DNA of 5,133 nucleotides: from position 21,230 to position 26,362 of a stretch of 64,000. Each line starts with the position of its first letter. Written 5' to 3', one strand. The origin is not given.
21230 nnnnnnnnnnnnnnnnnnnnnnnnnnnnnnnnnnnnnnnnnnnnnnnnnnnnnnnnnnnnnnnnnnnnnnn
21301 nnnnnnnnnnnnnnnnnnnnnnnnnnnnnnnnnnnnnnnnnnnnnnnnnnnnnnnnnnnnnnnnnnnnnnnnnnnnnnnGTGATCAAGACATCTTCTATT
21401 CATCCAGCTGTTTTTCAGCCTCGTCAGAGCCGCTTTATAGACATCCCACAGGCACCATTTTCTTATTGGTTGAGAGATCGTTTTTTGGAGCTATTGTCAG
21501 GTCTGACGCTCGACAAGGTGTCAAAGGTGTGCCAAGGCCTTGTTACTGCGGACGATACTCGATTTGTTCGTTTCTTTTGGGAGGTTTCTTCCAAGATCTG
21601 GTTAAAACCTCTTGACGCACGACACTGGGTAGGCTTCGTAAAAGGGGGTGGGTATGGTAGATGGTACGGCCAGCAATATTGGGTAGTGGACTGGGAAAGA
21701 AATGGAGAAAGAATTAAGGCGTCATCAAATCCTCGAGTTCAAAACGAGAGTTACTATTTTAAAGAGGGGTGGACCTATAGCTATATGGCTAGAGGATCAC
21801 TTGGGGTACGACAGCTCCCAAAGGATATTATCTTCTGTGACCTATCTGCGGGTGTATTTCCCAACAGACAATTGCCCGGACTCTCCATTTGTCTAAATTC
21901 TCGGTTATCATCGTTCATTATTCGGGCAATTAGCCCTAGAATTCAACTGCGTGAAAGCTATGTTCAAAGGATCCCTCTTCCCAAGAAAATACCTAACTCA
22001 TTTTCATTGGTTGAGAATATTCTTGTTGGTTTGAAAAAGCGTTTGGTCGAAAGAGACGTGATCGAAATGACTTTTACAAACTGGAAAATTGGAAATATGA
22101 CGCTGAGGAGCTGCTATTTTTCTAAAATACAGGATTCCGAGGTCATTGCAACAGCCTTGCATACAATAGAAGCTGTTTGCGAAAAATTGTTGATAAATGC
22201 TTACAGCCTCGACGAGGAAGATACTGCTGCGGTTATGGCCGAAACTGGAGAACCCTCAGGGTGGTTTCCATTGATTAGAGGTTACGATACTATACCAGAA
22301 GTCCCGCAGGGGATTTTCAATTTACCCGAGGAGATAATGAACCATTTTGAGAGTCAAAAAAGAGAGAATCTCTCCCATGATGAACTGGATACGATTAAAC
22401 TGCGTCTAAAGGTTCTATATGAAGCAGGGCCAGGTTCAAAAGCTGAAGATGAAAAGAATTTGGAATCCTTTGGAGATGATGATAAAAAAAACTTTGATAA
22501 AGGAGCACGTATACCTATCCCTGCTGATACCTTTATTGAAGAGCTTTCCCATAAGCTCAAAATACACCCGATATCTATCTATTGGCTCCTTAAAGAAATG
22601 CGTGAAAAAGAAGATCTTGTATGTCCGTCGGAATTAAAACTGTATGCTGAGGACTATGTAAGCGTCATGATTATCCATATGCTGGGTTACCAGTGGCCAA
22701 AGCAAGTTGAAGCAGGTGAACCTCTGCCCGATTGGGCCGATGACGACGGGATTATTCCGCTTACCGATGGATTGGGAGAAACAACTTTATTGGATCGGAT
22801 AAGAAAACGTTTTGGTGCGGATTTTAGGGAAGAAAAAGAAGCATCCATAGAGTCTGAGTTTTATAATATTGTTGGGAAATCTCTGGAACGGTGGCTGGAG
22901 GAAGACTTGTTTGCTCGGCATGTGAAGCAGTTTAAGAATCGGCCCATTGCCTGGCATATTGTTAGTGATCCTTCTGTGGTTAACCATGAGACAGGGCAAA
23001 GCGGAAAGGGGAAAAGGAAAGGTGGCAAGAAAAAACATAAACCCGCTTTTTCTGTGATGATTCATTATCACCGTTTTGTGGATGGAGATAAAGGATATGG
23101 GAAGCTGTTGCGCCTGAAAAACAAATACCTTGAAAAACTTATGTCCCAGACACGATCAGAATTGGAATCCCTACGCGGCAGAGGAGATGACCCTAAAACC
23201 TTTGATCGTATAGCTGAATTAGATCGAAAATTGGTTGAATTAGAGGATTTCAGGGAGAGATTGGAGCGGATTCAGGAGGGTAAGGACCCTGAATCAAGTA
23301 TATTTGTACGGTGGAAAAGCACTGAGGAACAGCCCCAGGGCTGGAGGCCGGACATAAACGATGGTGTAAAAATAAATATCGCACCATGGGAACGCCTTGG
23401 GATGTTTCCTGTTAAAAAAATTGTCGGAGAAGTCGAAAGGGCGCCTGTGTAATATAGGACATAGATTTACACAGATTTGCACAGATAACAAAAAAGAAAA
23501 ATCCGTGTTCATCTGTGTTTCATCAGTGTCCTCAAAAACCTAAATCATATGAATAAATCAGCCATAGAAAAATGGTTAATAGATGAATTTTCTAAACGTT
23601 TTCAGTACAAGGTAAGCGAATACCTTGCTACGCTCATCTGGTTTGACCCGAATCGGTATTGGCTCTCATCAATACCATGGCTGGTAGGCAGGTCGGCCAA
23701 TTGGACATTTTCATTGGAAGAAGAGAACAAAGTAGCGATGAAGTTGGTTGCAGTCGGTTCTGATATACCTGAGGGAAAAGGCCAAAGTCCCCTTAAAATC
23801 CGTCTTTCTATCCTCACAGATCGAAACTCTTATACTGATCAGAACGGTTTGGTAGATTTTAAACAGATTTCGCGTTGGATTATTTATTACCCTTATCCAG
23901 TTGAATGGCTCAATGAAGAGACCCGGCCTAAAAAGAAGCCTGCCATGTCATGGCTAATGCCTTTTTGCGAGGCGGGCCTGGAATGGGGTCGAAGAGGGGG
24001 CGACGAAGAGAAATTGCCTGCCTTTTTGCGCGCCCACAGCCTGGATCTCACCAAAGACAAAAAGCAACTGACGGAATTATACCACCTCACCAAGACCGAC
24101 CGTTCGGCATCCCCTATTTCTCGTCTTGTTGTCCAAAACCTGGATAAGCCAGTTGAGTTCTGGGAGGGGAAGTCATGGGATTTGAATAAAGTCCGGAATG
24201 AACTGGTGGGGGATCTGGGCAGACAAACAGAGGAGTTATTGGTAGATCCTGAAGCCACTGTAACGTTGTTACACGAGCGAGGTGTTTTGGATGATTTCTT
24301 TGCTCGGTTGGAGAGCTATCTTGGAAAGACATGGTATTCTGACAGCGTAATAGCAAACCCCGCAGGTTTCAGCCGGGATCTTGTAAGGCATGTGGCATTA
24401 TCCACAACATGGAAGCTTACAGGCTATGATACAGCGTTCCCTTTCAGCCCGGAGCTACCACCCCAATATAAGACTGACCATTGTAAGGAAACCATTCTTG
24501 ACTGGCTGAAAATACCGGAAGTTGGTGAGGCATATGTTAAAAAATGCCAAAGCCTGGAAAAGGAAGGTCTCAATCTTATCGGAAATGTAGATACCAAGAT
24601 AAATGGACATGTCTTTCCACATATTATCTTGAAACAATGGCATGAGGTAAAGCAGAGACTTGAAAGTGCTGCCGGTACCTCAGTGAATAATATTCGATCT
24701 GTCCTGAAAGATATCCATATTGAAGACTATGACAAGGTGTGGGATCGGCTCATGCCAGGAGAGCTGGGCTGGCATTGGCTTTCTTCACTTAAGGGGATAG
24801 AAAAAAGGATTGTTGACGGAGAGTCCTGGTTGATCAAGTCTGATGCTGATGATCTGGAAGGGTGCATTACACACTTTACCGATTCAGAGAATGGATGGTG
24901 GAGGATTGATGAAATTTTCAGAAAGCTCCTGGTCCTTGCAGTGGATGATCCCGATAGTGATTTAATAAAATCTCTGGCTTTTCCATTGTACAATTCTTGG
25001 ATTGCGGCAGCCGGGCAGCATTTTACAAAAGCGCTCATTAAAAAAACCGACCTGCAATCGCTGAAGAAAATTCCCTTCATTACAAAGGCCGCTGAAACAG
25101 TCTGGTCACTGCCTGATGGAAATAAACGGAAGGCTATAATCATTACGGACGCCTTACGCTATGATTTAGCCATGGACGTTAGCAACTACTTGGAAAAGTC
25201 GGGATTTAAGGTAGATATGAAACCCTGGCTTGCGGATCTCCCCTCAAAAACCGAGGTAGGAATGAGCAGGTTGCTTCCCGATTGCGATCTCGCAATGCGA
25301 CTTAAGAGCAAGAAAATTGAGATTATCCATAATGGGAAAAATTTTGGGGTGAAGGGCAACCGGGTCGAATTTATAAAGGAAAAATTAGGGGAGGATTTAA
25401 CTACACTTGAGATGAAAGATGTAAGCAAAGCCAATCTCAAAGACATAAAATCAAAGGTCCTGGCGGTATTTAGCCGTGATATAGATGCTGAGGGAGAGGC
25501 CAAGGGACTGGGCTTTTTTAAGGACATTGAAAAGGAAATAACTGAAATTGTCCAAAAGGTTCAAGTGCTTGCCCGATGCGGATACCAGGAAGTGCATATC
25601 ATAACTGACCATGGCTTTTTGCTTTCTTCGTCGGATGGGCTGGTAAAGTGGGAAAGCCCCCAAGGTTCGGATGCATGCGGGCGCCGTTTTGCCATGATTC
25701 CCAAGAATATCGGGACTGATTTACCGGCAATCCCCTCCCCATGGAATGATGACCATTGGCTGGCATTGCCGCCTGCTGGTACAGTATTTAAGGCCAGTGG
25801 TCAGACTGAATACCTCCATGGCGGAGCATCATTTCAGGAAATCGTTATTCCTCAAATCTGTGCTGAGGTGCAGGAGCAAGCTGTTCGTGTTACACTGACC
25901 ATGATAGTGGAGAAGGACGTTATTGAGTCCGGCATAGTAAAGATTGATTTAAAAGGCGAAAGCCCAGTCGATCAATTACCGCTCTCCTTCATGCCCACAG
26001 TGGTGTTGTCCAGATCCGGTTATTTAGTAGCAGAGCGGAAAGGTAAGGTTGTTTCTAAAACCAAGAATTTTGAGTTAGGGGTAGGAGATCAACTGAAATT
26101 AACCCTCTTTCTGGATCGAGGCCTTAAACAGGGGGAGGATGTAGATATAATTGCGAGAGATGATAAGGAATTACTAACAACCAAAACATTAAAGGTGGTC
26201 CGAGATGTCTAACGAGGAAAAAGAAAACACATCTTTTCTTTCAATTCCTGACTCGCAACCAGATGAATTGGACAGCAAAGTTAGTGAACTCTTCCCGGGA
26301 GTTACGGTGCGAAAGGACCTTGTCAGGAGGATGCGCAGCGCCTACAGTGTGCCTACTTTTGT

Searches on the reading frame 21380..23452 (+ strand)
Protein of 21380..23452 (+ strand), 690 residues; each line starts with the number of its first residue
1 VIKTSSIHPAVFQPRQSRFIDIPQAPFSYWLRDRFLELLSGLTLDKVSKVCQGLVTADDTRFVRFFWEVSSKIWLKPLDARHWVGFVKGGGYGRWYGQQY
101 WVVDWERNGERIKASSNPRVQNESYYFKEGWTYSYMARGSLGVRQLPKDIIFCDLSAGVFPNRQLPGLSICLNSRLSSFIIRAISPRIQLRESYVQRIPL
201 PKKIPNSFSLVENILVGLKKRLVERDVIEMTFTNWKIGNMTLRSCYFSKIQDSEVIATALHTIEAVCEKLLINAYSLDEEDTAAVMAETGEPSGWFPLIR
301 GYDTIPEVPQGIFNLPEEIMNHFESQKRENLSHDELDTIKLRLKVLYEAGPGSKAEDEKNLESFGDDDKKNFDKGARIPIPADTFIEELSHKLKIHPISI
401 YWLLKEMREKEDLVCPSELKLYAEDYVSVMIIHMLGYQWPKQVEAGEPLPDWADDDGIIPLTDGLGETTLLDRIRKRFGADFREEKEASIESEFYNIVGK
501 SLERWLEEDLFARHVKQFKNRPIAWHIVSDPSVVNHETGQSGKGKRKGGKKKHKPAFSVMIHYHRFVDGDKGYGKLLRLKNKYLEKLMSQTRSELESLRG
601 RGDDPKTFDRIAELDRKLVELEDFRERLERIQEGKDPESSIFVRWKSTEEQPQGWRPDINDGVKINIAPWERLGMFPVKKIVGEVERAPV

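Call 7: search_protein_families(library=padloc, proteins=[window:21380-23452:+], max_evalue=0.01)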
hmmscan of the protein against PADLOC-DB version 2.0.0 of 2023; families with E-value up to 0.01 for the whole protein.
window:21380-23452:+ (690 aa): 16 families
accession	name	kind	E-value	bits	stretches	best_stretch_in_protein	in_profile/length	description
PDLC02521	PglX|PglXI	-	1.6e-44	150.2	2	13-286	626-922/1174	PglX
PDLC02539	PglX|PglXI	-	8.8e-42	141.3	1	11-299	112-410/706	PglX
PDLC03600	REase_MTase_IIG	-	9.5e-42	141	2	12-285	639-930/1205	Type IIG restriction enzyme-methyltransferase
PDLC02519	PglX|PglXI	-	9.7e-41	137.4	2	22-348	647-991/1241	PglX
PDLC02516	PglX|PglXI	-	8.1e-38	128.4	1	12-286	27-326/593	PglX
PDLC02528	PglX|PglXI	-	5.8e-35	118.4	1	429-670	837-1055/1125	PglX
PDLC02527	PglX|PglXI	-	2.9e-33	112.8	1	8-229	694-922/1332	PglX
PDLC02518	PglX|PglXI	-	2.5e-27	93.1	2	17-207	663-858/1412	PglX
PDLC02534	PglX|PglXI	-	5.2e-27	93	1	428-670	103-313/389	PglX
PDLC02524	PglX|PglXI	-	7.5e-25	85.4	1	15-213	438-652/722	PglX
PDLC02523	PglX|PglXI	-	2.7e-22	76.4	1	21-213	716-919/1428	PglX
PDLC02532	PglX|PglXI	-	9.2e-22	75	1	10-204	27-235/682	PglX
PDLC02517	PglX|PglXI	-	5.9e-18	62.7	1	16-185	159-336/707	PglX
PDLC02522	PglX|PglXI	-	1.1e-12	44.6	1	15-197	750-939/1218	PglX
PDLC02641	DrmMI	-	3.6e-12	43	1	15-214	623-831/1161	DrmMI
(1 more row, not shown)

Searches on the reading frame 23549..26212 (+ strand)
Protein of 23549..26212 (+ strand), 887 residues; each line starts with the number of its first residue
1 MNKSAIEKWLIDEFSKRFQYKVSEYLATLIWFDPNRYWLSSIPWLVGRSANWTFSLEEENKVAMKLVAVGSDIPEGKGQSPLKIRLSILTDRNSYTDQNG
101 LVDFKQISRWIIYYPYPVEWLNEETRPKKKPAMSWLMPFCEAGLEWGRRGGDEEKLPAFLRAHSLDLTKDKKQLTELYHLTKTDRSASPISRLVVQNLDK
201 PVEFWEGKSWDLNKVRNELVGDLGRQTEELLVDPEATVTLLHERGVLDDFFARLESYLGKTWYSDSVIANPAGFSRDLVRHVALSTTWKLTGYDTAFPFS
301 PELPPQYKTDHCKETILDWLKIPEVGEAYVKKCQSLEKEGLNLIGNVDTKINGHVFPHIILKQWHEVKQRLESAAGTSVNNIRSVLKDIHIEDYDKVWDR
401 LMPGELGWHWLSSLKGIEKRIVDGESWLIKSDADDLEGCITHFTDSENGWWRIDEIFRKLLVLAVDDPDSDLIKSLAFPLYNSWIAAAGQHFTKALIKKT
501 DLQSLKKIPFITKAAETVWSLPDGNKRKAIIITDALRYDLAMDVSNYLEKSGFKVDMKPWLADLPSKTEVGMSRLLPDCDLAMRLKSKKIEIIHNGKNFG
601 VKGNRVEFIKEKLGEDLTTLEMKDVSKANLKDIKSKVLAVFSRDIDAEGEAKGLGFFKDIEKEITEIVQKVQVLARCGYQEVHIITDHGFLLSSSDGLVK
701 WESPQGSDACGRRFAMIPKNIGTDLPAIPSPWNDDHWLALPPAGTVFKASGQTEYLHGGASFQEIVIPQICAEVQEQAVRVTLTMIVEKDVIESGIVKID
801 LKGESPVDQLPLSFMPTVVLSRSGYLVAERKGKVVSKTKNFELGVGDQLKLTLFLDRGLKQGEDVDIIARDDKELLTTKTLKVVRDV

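Call 7: search_protein_families(library=padloc, proteins=[window:23549-26212:+], max_evalue=0.01)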
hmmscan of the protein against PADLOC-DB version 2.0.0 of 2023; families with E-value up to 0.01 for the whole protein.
window:23549-26212:+ (887 aa): 12 families
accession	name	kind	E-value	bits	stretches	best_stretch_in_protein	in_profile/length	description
PDLC02566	PglZ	-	4.8e-39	132.2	1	355-784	286-690/774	PglZ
PDLC02564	PglZ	-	1.2e-31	107.9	1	447-876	379-834/855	PglZ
PDLC02547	PglZ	-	2.5e-28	96.8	1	445-809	380-770/855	PglZ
PDLC02561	PglZ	-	4.2e-27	92.6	1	525-778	462-721/840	PglZ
PDLC02563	PglZ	-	5.2e-27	92.5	1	523-810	448-752/831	PglZ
PDLC02559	PglZ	-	2.6e-24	83.5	1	435-778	385-740/860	PglZ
PDLC02545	PglZ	-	3.9e-20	69.9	1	525-778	404-641/750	PglZ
PDLC02548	PglZ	-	2.2e-17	60.7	1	482-787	438-755/961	PglZ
PDLC02551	PglZ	-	2.8e-17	60.1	1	523-793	456-747/856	PglZ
PDLC02562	PglZ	-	8.5e-12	42.2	1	525-726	470-673/730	PglZ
PDLC02553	PglZ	-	3.1e-10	36.9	1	520-692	476-651/868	PglZ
PDLC02557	PglZ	-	2.7e-09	33.8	1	526-695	448-622/834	PglZ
